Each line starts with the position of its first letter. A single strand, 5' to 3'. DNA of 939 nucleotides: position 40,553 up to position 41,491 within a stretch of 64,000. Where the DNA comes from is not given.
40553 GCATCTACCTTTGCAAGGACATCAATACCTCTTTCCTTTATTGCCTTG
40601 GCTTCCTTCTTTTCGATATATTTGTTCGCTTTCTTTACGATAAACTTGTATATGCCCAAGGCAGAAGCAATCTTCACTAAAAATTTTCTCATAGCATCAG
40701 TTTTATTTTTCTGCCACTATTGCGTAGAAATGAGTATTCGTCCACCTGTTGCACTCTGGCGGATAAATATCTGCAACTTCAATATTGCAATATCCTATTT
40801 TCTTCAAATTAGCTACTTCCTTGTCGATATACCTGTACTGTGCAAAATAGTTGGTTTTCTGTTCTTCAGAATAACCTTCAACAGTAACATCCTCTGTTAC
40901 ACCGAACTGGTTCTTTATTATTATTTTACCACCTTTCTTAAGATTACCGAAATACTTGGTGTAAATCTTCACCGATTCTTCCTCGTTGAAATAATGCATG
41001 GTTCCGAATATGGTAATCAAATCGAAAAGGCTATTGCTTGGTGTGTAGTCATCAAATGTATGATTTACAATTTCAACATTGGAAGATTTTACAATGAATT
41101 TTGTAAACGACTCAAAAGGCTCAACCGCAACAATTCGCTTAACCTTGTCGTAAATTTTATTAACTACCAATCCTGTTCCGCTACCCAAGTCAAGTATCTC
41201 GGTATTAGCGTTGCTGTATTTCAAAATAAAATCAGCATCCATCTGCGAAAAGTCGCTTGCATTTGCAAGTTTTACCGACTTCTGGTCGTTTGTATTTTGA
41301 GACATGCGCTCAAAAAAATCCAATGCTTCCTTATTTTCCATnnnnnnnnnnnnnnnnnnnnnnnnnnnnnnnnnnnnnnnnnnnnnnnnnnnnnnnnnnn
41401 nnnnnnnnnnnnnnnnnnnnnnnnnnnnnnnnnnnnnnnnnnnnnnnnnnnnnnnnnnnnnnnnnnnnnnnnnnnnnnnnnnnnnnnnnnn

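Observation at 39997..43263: Non-canonical LicD cassette: HAD-IB phosphatase, nucleotidyltransferase, Asp/Glu-type racemase, SAM methyltransferase and LicD, facing two glycosyltransferases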

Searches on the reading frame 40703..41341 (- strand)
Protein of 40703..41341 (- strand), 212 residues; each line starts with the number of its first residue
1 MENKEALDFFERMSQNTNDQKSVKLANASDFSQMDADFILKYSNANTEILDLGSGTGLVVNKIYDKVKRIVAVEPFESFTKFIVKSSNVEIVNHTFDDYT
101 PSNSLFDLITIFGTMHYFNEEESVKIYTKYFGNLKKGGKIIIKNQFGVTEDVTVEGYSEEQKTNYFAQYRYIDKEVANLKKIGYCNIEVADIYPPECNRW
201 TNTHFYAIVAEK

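Call 3: search_protein_families(library=pfam, proteins=[window:40703-41341:-], max_evalue=0.01)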
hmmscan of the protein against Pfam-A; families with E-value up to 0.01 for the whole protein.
window:40703-41341:- (212 aa): 8 families
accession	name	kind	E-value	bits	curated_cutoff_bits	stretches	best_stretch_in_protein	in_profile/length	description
PF13649.12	Methyltransf_25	-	3e-10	41.1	27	1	49-138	1-97/97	Methyltransferase domain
PF13489.12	Methyltransf_23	-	1.4e-07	31.8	27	1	38-144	15-118/164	Methyltransferase domain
PF08241.18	Methyltransf_11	-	2.8e-07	31.5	21.2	1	50-142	1-95/95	Methyltransferase domain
PF05891.18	Methyltransf_PK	-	3e-06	27.4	27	1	43-150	53-167/218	AdoMet dependent proline di-methyltransferase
PF08242.18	Methyltransf_12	-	1.8e-05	25.8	30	1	50-139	1-97/98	Methyltransferase domain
PF13847.12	Methyltransf_31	-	4.8e-05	23.5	27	1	44-145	2-112/145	Methyltransferase domain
PF00398.26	RrnaAD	-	0.0019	17.8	24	1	45-117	30-109/263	Ribosomal RNA adenine dimethylase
PF01739.24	CheR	-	0.0088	15.9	27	0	92-142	123-173/195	CheR methyltransferase, SAM binding domain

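Call 4: search_protein_families(library=ncbifam, proteins=[window:40703-41341:-], max_evalue=0.01)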
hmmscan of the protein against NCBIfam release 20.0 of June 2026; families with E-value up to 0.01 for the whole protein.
window:40703-41341:- (212 aa): 7 families
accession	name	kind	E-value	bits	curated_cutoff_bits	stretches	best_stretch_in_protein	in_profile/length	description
NF043040.1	corrin_prot_MT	hypoth_equivalog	7e-05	22.3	180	1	23-144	19-149/216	corrinoid protein-associated methyltransferase CpaM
NF000499.2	Erm23S_rRNA_broad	equivalog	0.00061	19.2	212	1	44-101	22-83/244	23S ribosomal RNA methyltransferase Erm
TIGR00452.1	TIGR00452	equivalog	0.0015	17.4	275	1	46-146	118-223/316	tRNA 5-methoxyuridine(34)/uridine 5-oxyacetic acid(34) synthase CmoB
NF011650.0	PRK15068.1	equivalog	0.0019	17.1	209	1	45-145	122-228/324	tRNA 5-methoxyuridine(34)/uridine 5-oxyacetic acid(34) synthase CmoB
NF011530.0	PRK14968.1-4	equivalog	0.0021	17.4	243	1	32-130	26-124/202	putative methyltransferase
TIGR00537.1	hemK_rel_arch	hypoth_equivalog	0.0033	17.1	87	1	45-122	19-99/179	HemK2/MTQ2 family protein methyltransferase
TIGR02072.1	BioC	equivalog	0.0049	16.7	184.95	0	41-122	28-114/244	malonyl-ACP O-methyltransferase BioC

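Call 8: search_solved_structures(query=window:40703-41341:-, max_evalue=0.01)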
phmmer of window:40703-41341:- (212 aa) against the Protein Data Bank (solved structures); distinct sequences matched with E-value up to 0.01: 8.
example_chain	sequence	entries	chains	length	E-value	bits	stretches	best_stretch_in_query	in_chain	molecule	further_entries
3hnr_A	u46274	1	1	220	7.3e-05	25.6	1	47-152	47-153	probable methyltransferase BT9727_4108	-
1vl5_A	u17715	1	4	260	0.00052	22.8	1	44-172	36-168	unknown conserved protein BH2331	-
1wzn_A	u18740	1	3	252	0.00068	22.5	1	47-141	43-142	SAM-dependent methyltransferase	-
8bgt_A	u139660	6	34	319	0.001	21.9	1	44-145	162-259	Methyltransferase Plu4890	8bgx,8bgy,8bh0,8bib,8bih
3dtn_A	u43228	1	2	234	0.0018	21.1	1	15-141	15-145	Putative Methyltransferase MM_2633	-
6wlf_A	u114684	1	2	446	0.002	21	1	9-180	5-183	Phosphoethanolamine N-methyltransferase 1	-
9rfr_A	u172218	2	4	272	0.0025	20.7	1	25-142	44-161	Ubiquinone biosynthesis O-methyltransferase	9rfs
8bgz_A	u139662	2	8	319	0.0098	18.7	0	44-145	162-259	methyltransferase Plu4890 H229N mutant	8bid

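Call 40: find_homologous_proteins(query=window:40703-41341:-, max_evalue=0.001)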
Query window:40703-41341:- (212 aa): 455 proteins with E <= 0.001 among 626 candidates; the best 120 are listed.
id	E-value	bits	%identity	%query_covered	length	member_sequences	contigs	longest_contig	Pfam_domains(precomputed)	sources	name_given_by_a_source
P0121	1.4e-122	425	90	100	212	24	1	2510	PF13847.13,PF13489.13,PF13649.13,PF08241.19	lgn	-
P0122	8.7e-117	406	83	100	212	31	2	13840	PF13847.13,PF13489.13,PF13649.13,PF08241.19,PF08242.19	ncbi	-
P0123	1.1e-96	340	71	100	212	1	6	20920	PF13847.13,PF13489.13,PF13649.13,PF08241.19,PF08242.19,PF05891.19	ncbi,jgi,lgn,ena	jgi:SAM-dependent methyltransferase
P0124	1.4e-95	337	71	100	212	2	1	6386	PF13847.13,PF13489.13,PF13649.13,PF08241.19,PF08242.19,PF05891.19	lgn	-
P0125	1.6e-95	336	71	100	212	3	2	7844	PF13847.13,PF13489.13,PF13649.13,PF08241.19,PF08242.19,PF05891.19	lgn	-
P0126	2.8e-94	332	71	99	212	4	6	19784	PF13847.13,PF13489.13,PF13649.13,PF08241.19,PF08242.19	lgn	-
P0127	9.2e-94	331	71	100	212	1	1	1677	PF13847.13,PF13489.13,PF13649.13,PF08241.19,PF08242.19,PF05891.19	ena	-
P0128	4.7e-93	328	69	100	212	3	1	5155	PF13489.13,PF13649.13,PF08241.19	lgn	-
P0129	1.4e-92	327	69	100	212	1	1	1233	PF13489.13,PF13649.13,PF00891.25,PF08241.19,PF08242.19,PF05891.19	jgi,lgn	jgi:SAM-dependent methyltransferase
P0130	3.7e-92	325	69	100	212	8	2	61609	PF13847.13,PF13649.13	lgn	-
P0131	3.8e-92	325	69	100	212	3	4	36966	PF13847.13,PF13489.13,PF13649.13,PF08241.19,PF08242.19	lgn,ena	-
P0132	1.4e-91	323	69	100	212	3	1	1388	PF13649.13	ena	-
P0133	3.1e-91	322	68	100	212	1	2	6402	PF13847.13,PF13489.13,PF13649.13,PF08241.19,PF08242.19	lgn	-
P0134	4.8e-91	322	67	100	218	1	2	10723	PF13489.13,PF13649.13,PF08241.19,PF08242.19,PF05891.19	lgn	-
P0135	1.3e-90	320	68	100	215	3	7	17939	PF13847.13,PF13489.13,PF13649.13,PF08241.19,PF08242.19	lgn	-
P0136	6.8e-90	318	68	100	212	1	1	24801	PF13649.13,PF08241.19,PF08242.19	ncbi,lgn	-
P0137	8.6e-90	318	67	100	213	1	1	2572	PF13847.13,PF13489.13,PF13649.13,PF08241.19,PF08242.19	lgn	-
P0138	9.8e-90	317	69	100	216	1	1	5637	PF13847.13,PF13489.13,PF13649.13,PF08241.19,PF08242.19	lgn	-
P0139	1.0e-89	317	68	100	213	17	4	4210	PF13489.13,PF13649.13,PF08241.19,PF08242.19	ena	-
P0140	2.3e-89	316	67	100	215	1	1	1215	PF13847.13,PF13649.13,PF08241.19,PF08242.19,PF05891.19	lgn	-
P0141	2.9e-89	316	66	100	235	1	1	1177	PF13489.13,PF13649.13,PF08241.19,PF08242.19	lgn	-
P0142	1.1e-88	314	67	100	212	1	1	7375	PF13649.13,PF08242.19,PF05891.19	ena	-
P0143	1.1e-87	311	66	100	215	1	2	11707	PF13847.13,PF13489.13,PF13649.13,PF08241.19,PF08242.19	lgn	-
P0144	2.8e-87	309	65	100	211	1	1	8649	PF13847.13,PF13489.13,PF13649.13,PF01739.25,PF08241.19,PF08242.19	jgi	-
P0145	7.4e-87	308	66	100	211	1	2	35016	PF13489.13,PF13649.13,PF02527.22,PF08241.19,PF08242.19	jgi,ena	-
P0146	1.6e-86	307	67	100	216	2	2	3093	PF13489.13,PF13649.13,PF08241.19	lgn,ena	-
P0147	9.3e-86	304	66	100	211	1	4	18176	PF13489.13,PF13649.13,PF08241.19,PF08242.19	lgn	-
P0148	1.1e-85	304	65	100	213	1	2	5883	PF13489.13,PF13649.13,PF08241.19,PF08242.19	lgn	-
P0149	1.7e-85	304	66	100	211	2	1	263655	PF13489.13,PF13649.13,PF08241.19,PF08242.19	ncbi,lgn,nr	ncbi:MAG: class I SAM-dependent methyltransferase [Bacteroidales bacterium]|nr:class I SAM-dependent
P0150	2.1e-85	303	64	100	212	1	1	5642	PF13489.13,PF13649.13,PF08242.19,PF05891.19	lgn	-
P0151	2.2e-85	303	65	100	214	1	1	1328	PF13847.13,PF13489.13,PF13649.13,PF02527.22,PF08241.19,PF08242.19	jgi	jgi:16S rRNA G527 N7-methylase RsmG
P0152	3.2e-85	303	67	100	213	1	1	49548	PF13649.13,PF08241.19,PF08242.19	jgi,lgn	jgi:SAM-dependent methyltransferase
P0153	7.3e-85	302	67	97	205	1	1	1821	PF13847.13,PF13489.13,PF13649.13,PF08241.19,PF08242.19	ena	-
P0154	5.5e-84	299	67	100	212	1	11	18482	PF13489.13,PF13649.13,PF08241.19,PF08242.19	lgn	-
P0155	5.0e-83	296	64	100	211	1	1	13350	PF13489.13,PF13649.13,PF08241.19,PF08242.19,PF05891.19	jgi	jgi:predicted TPR repeat methyltransferase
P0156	1.1e-82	294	63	100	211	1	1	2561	PF13649.13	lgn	-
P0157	1.8e-82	294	64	100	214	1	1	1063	PF13649.13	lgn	-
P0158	1.9e-82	294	65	100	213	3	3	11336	PF13649.13,PF05891.19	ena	-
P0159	2.8e-82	293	65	100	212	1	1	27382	PF13847.13,PF13489.13,PF13649.13,PF08241.19,PF08242.19,PF05891.19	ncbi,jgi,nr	ncbi:MAG: class I SAM-dependent methyltransferase [Bacteroidales bacterium]|jgi:predicted TPR repeat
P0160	2.9e-82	293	62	100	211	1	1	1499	PF13847.13,PF13649.13,PF08241.19,PF08242.19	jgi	jgi:predicted TPR repeat methyltransferase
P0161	3.1e-82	293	64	100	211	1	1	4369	PF13847.13,PF13489.13,PF13649.13,PF08241.19,PF08242.19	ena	-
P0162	3.8e-82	293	65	100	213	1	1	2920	PF13649.13,PF08241.19,PF08242.19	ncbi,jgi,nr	ncbi:MAG: class I SAM-dependent methyltransferase [Puniceicoccales bacterium]|jgi:cyclopropane fatty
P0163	7.2e-82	292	63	99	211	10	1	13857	PF13649.13,PF08242.19,PF05891.19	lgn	-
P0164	8.6e-82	292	63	100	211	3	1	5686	PF00398.27,PF13489.13,PF13649.13,PF08241.19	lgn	-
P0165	8.9e-82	291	64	100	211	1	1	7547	PF13847.13,PF13489.13,PF13649.13,PF08241.19,PF08242.19,PF05891.19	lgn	-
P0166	1.1e-81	291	63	100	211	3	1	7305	PF13489.13,PF13649.13,PF08241.19,PF08242.19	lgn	-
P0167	1.7e-81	291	63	97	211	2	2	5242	PF13847.13,PF13489.13,PF13649.13,PF08241.19,PF08242.19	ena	-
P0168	6.9e-81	289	64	100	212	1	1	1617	PF13649.13,PF08241.19,PF08242.19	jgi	jgi:predicted TPR repeat methyltransferase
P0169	9.2e-81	288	61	99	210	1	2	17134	PF13649.13,PF08242.19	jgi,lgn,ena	-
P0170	1.2e-80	288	63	100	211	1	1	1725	PF13489.13,PF13649.13,PF08241.19,PF08242.19,PF05891.19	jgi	jgi:cyclopropane fatty-acyl-phospholipid synthase-like methyltransferase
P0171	1.4e-80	288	66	94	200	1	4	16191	PF13489.13,PF13649.13,PF08241.19,PF08242.19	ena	-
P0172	1.5e-80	287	63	100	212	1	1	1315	PF13847.13,PF13489.13,PF13649.13,PF08241.19,PF08242.19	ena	-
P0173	1.8e-80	287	61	100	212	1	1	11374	PF00398.27,PF13649.13,PF08241.19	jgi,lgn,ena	-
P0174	3.1e-80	286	64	100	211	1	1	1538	PF13489.13,PF13649.13,PF08241.19,PF08242.19,PF05891.19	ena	-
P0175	4.3e-80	286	63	100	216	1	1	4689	PF13847.13,PF13489.13,PF13649.13,PF08241.19,PF08242.19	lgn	-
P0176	5.0e-80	286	63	100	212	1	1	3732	PF13847.13,PF13489.13,PF13649.13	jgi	-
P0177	7.4e-80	285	62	100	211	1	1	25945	PF13847.13,PF13489.13,PF13649.13,PF05219.18,PF08241.19,PF08242.19,PF05891.19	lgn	-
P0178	8.3e-80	285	62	100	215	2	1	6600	PF13847.13,PF00398.27,PF13489.13,PF13649.13,PF08241.19,PF08242.19,PF05891.19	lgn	-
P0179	1.0e-79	285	61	100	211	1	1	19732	PF00398.27,PF13489.13,PF13649.13,PF02527.22,PF08241.19,PF08242.19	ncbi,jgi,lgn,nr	ncbi:MAG: class I SAM-dependent methyltransferase [Bacteroidales bacterium]|jgi:SAM-dependent methyl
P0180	1.1e-79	285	64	99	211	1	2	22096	PF13649.13,PF08241.19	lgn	-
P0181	1.1e-79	285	63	100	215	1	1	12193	PF13847.13,PF13489.13,PF13649.13,PF08241.19,PF08242.19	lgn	-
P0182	3.2e-79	283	60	100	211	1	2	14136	PF13847.13,PF13649.13,PF08241.19,PF08242.19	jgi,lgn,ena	-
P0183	3.2e-79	283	62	100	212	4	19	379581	PF13847.13,PF13489.13,PF13649.13,PF05219.18,PF08241.19,PF08242.19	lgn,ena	-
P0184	4.5e-79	283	60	100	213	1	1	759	PF13649.13,PF08241.19,PF05891.19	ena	-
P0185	5.6e-79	282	61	100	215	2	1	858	PF13847.13,PF00398.27,PF13489.13,PF13649.13,PF08241.19,PF08242.19,PF05891.19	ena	-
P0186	7.4e-79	282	61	100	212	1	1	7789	PF13847.13,PF13649.13,PF08241.19,PF08242.19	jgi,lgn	jgi:cyclopropane fatty-acyl-phospholipid synthase-like methyltransferase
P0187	1.1e-78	281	64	98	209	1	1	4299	PF13847.13,PF00398.27,PF13489.13,PF13649.13,PF05219.18,PF08241.19,PF08242.19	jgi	jgi:predicted RNA methylase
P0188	1.8e-78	281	61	99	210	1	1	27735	PF13847.13,PF00398.27,PF13489.13,PF13649.13,PF08241.19,PF08242.19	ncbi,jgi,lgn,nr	ncbi:MAG: class I SAM-dependent methyltransferase [Holosporaceae bacterium]|jgi:SAM-dependent methyl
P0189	2.0e-78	281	63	100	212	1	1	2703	PF13847.13,PF13489.13,PF13649.13,PF08241.19,PF08242.19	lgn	-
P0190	3.8e-78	280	61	100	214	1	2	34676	PF00398.27,PF13649.13,PF08241.19,PF08242.19,PF05891.19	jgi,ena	-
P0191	5.8e-78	279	62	100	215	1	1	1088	PF13847.13,PF13489.13,PF13649.13,PF02527.22,PF08241.19,PF05891.19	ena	-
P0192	7.1e-78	279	63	98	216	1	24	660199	PF13847.13,PF13489.13,PF13649.13,PF05891.19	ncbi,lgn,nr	ncbi:methyltransferase domain-containing protein [Campylobacter coli]|nr:methyltransferase domain-co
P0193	8.5e-78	278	61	100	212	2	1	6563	PF13649.13,PF08241.19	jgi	jgi:SAM-dependent methyltransferase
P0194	8.5e-78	278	62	100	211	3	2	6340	PF13489.13,PF13649.13,PF05891.19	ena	-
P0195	1.1e-77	278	62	99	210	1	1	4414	PF13649.13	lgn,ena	-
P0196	1.4e-77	278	59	98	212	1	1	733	PF13847.13,PF13489.13,PF13649.13,PF01739.25,PF05219.18,PF08241.19,PF08242.19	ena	-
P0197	1.4e-77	278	61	100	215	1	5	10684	PF13847.13,PF00398.27,PF13489.13,PF13649.13,PF02527.22,PF01739.25,PF05219.18,PF08241.19,PF08242.19,PF05891.19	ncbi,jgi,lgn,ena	-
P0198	1.9e-77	277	61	100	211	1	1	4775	PF13489.13,PF13649.13,PF08241.19,PF08242.19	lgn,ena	-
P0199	2.2e-77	277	61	100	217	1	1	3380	PF00398.27,PF13649.13,PF08241.19,PF08242.19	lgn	-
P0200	2.4e-77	277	58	100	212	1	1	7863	PF13489.13,PF13649.13,PF08241.19,PF08242.19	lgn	-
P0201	2.5e-77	277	61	97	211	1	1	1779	PF13847.13,PF13489.13,PF13649.13,PF08241.19,PF08242.19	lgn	-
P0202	2.8e-77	277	60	99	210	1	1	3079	PF13649.13,PF05891.19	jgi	jgi:cyclopropane fatty-acyl-phospholipid synthase-like methyltransferase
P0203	3.6e-77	276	63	99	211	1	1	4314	PF00398.27,PF13649.13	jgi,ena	-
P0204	5.7e-77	276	59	100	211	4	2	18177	PF13489.13,PF13649.13,PF05219.18,PF08241.19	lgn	-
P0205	7.9e-77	275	60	100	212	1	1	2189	PF13847.13,PF13489.13,PF13649.13,PF08241.19,PF08242.19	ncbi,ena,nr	ncbi:MAG: class I SAM-dependent methyltransferase [Alphaproteobacteria bacterium]|nr:class I SAM-dep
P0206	9.5e-77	275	62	100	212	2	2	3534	PF13847.13,PF00398.27,PF13489.13,PF13649.13,PF05219.18,PF08241.19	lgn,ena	-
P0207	2.3e-76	274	59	99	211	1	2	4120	PF13649.13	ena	-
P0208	2.4e-76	274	61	100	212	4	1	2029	PF13847.13,PF00398.27,PF13489.13,PF13649.13,PF08241.19,PF08242.19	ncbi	-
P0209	2.5e-76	274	58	98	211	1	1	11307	PF13847.13,PF13489.13,PF13649.13,PF08241.19,PF08242.19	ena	-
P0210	2.5e-76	274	62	99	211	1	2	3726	PF13847.13,PF13649.13,PF08241.19,PF08242.19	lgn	-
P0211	3.1e-76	273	62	99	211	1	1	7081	PF13847.13,PF13489.13,PF13649.13,PF08241.19,PF05891.19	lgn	-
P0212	4.3e-76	273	61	100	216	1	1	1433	PF13847.13,PF13489.13,PF13649.13,PF08241.19,PF08242.19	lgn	-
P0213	5.0e-76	273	61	100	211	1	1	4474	PF13649.13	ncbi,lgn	-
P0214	6.4e-76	272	62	100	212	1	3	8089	PF13847.13,PF13489.13,PF13649.13,PF08241.19,PF08242.19,PF05891.19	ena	-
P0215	6.9e-76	272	61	99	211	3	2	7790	PF13649.13,PF05891.19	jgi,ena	-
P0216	8.1e-76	272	61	100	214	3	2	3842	PF13489.13,PF13649.13,PF05219.18,PF08242.19,PF05891.19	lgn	-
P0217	8.4e-76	272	58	99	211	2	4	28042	PF13847.13,PF13489.13,PF13649.13,PF02527.22,PF08241.19,PF08242.19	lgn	-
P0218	8.9e-76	272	61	99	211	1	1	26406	PF13489.13,PF13649.13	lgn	-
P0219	9.8e-76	272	61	100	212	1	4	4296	PF13847.13,PF13489.13,PF13649.13,PF08242.19,PF05891.19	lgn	-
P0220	1.4e-75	271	58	99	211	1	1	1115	PF00398.27,PF13489.13,PF13649.13,PF08242.19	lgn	-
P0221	1.6e-75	271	59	100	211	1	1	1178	PF13649.13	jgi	jgi:SAM-dependent methyltransferase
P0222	2.4e-75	270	60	99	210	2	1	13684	PF13649.13,PF05891.19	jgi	-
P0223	2.5e-75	270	58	99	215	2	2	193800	PF13847.13,PF13489.13,PF13649.13,PF05219.18,PF08242.19,PF05891.19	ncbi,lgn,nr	ncbi:class I SAM-dependent methyltransferase [Campylobacter lari]|nr:class I SAM-dependent methyltra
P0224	2.6e-75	270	61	99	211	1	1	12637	PF13489.13,PF13649.13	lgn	-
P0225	3.3e-75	270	59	99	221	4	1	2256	PF13649.13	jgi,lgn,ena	-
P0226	3.9e-75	270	59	100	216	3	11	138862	PF13847.13,PF13489.13,PF13649.13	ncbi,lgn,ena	-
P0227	4.7e-75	270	62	99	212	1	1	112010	PF13847.13,PF00398.27,PF13489.13,PF13649.13,PF08241.19,PF08242.19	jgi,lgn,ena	-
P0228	5.0e-75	269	61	99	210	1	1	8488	PF13649.13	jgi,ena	-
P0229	6.3e-75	269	60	99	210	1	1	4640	PF13649.13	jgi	jgi:hypothetical protein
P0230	6.4e-75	269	61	100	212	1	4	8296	PF13489.13,PF13649.13,PF02527.22,PF08241.19,PF08242.19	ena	-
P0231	6.7e-75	269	61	99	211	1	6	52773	PF13489.13,PF13649.13,PF05219.18,PF08242.19,PF05891.19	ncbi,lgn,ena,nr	ncbi:MAG: methyltransferase domain-containing protein [Alphaproteobacteria bacterium]|nr:methyltrans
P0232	7.0e-75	269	59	100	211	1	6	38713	PF00398.27,PF13649.13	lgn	-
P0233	8.5e-75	269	58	100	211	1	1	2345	PF00398.27,PF13649.13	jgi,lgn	jgi:cyclopropane fatty-acyl-phospholipid synthase-like methyltransferase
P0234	8.8e-75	269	60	100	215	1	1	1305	PF13847.13,PF13489.13,PF13649.13,PF08241.19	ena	-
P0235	1.1e-74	268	61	100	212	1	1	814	PF13847.13,PF00398.27,PF13489.13,PF13649.13,PF08241.19,PF08242.19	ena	-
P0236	1.3e-74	268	61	100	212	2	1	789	PF13489.13,PF13649.13,PF05219.18,PF08242.19,PF05891.19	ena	-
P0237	1.5e-74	268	58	100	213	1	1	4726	PF13847.13,PF13489.13,PF13649.13,PF08241.19,PF08242.19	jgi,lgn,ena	-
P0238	1.6e-74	268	65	87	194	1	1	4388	PF13649.13,PF08241.19,PF08242.19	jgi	jgi:SAM-dependent methyltransferase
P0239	1.8e-74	268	58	100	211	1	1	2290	PF13847.13,PF13489.13,PF13649.13,PF08241.19,PF08242.19,PF05891.19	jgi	jgi:cyclopropane fatty-acyl-phospholipid synthase-like methyltransferase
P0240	2.0e-74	268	59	99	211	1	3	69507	PF13847.13,PF00398.27,PF13489.13,PF13649.13,PF08241.19,PF08242.19,PF05401.17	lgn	-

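Call 41: find_encoding_contigs(protein=P0192, flank=10000, max_places=2)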
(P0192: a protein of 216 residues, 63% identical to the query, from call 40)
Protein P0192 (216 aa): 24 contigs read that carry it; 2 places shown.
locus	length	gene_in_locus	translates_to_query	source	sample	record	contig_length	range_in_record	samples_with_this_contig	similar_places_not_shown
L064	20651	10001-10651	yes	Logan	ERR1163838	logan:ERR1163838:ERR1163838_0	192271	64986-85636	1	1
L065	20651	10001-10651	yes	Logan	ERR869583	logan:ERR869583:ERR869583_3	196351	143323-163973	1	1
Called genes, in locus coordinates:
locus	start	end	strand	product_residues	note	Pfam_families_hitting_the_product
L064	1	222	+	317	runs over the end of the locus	PF01073:3Beta_HSD, PF01370:Epimerase, PF02719:Polysacc_synt_2, PF04321:RmlD_sub_bind, PF07993:NAD_binding_4 (weak), PF16363:GDP_Man_Dehyd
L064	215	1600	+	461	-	PF00294:PfkB, PF01467:CTP_transf_like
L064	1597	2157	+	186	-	PF13580:SIS_2, PF01380:SIS (weak)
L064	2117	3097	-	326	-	PF01075:Glyco_transf_9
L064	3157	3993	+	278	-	PF00535:Glycos_transf_2, PF10111:Glyco_tranf_2_2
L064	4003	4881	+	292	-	PF00483:NTP_transferase, PF12804:NTP_transf_3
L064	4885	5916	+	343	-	PF01073:3Beta_HSD, PF01370:Epimerase, PF02719:Polysacc_synt_2, PF04321:RmlD_sub_bind, PF07993:NAD_binding_4 (weak), PF16363:GDP_Man_Dehyd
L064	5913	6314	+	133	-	PF05523:FdtA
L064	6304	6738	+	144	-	PF25084:LbH_EIF2B (weak), PF24894:Hexapep_GlmU (faint), PF25087:GMPPB_C (faint), PF00132:Hexapep, PF14602:Hexapep_2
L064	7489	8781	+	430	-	PF04464:Glyphos_transf (faint)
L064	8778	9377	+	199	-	PF00702:Hydrolase, PF06888:Put_Phosphatase (faint), PF08282:Hydrolase_3 (faint), PF12710:HAD, PF13419:HAD_2 (faint)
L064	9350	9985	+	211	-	PF01128:IspD (faint), PF12804:NTP_transf_3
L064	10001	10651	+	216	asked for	PF05891:Methyltransf_PK (weak), PF13489:Methyltransf_23 (weak), PF13847:Methyltransf_31, PF13649:Methyltransf_25 (weak)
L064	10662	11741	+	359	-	PF00535:Glycos_transf_2, PF10111:Glyco_tranf_2_2, PF13641:Glyco_tranf_2_3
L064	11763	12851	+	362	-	PF00155:Aminotran_1_2, PF01041:DegT_DnrJ_EryC1, PF00266:Aminotran_5 (faint)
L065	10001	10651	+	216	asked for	PF05891:Methyltransf_PK (weak), PF13489:Methyltransf_23 (weak), PF13847:Methyltransf_31, PF13649:Methyltransf_25 (weak)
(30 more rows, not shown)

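Call 42: find_encoding_contigs(protein=P0223, flank=10000, max_places=2)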
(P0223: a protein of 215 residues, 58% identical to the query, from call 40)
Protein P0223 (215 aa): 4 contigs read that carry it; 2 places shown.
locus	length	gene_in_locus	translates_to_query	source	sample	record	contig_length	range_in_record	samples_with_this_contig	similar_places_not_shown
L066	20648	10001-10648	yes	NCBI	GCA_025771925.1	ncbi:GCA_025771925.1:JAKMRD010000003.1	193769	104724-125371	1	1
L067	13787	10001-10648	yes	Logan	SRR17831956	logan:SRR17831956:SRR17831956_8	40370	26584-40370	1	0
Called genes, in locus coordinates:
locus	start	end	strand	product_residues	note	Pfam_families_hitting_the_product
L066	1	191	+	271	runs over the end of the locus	PF00535:Glycos_transf_2, PF10111:Glyco_tranf_2_2, PF13641:Glyco_tranf_2_3 (weak)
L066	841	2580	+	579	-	PF00884:Sulfatase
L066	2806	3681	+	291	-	PF00483:NTP_transferase, PF12804:NTP_transf_3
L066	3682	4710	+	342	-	PF01073:3Beta_HSD, PF01370:Epimerase, PF02719:Polysacc_synt_2, PF04321:RmlD_sub_bind, PF07993:NAD_binding_4, PF16363:GDP_Man_Dehyd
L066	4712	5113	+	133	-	PF05523:FdtA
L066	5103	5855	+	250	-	PF13489:Methyltransf_23, PF07021:MetW (weak), PF13847:Methyltransf_31 (weak), PF08241:Methyltransf_11, PF08242:Methyltransf_12 (weak), PF13649:Methyltransf_25 (weak)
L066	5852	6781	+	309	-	-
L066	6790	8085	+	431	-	PF04464:Glyphos_transf (weak)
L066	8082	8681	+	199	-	PF00702:Hydrolase, PF06888:Put_Phosphatase (faint), PF08282:Hydrolase_3 (faint), PF12710:HAD, PF13419:HAD_2 (weak)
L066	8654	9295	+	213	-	PF01128:IspD (weak), PF12804:NTP_transf_3, PF20202:DUF6564 (weak)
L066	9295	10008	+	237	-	PF01177:Asp_Glu_race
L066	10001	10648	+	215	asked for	PF05891:Methyltransf_PK, PF05219:DREV (weak), PF13489:Methyltransf_23, PF13847:Methyltransf_31 (weak), PF08242:Methyltransf_12 (weak), PF13649:Methyltransf_25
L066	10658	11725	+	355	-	PF00535:Glycos_transf_2, PF10111:Glyco_tranf_2_2, PF13641:Glyco_tranf_2_3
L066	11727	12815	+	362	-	PF01041:DegT_DnrJ_EryC1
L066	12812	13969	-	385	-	PF00535:Glycos_transf_2, PF13641:Glyco_tranf_2_3 (weak)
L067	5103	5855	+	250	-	PF13489:Methyltransf_23, PF07021:MetW (weak), PF13847:Methyltransf_31 (weak), PF08241:Methyltransf_11, PF08242:Methyltransf_12 (weak), PF13649:Methyltransf_25 (weak)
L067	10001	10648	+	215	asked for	PF05891:Methyltransf_PK, PF05219:DREV (weak), PF13489:Methyltransf_23, PF13847:Methyltransf_31 (weak), PF08242:Methyltransf_12 (weak), PF13649:Methyltransf_25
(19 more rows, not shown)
